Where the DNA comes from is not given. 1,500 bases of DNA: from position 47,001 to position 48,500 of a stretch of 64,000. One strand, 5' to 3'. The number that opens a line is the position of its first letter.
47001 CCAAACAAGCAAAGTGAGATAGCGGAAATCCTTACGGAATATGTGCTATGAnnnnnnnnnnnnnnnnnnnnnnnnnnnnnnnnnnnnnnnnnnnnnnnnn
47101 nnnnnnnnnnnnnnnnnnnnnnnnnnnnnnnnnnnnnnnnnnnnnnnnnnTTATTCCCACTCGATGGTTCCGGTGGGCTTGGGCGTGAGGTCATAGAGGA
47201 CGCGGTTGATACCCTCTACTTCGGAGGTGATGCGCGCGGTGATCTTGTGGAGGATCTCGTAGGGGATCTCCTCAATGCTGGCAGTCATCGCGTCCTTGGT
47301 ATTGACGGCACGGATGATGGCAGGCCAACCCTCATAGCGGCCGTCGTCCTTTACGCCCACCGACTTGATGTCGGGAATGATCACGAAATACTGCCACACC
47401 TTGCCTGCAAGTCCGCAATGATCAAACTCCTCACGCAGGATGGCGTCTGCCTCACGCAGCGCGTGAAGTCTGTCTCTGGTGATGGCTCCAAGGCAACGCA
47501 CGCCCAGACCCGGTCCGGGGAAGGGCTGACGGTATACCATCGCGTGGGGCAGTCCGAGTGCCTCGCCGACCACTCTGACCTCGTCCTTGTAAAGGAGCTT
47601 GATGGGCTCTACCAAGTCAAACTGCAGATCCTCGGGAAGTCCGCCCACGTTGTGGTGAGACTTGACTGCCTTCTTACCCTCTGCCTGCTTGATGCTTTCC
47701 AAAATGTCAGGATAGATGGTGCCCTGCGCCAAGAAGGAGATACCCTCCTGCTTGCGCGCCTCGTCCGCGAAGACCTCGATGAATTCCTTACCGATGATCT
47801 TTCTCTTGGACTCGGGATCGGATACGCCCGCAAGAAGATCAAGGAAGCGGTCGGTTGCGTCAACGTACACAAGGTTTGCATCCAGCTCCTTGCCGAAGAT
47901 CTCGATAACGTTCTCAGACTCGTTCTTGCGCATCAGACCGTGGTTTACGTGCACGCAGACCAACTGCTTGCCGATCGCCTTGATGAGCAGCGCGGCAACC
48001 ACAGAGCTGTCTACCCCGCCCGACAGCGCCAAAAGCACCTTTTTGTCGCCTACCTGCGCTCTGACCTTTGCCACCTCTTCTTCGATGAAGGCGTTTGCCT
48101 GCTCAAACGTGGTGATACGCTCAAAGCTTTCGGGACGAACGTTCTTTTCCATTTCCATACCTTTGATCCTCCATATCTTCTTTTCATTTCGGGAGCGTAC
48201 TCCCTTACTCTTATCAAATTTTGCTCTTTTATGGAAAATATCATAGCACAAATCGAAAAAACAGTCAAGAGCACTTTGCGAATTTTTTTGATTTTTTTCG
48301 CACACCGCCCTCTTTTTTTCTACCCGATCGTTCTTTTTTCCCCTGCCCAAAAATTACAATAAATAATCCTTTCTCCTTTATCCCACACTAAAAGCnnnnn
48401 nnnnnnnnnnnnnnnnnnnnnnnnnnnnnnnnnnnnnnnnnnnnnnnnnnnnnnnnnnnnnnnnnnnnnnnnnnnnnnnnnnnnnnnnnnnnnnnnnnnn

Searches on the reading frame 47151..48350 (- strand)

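Call 99: search_protein_families(library=pfam, proteins=[window:47151-48350:-], max_evalue=0.001)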
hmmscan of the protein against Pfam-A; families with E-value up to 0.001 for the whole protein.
window:47151-48350:- (399 aa): 8 families
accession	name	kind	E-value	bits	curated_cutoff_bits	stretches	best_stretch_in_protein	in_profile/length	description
PF00958.27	GMP_synt_C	-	1.8e-35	121.3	27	1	307-398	1-92/92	GMP synthase C terminal domain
PF02540.23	NAD_synthase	-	9.4e-10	38.5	21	1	83-147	3-64/242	NAD synthase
PF01171.26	ATP_bind_3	-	1.3e-05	25.5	27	1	104-152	1-53/182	PP-loop family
PF03054.22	tRNA_Me_trans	-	2.1e-05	24.7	20.6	1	103-142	1-39/202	tRNA methyl transferase HUP domain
PF02568.20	ThiI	-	8.7e-05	22.6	20.5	1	103-176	4-83/197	Thiamine biosynthesis protein (ThiI)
PF00764.25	Arginosuc_synth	-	0.00011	22.7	27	1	104-170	1-66/162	Arginosuccinate synthase N-terminal HUP domain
PF00733.27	Asn_synthase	-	0.00018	21.7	21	1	99-134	14-49/354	Asparagine synthase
PF06508.19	QueC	-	0.00029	20.8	22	0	105-153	2-49/210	Queuosine biosynthesis protein QueC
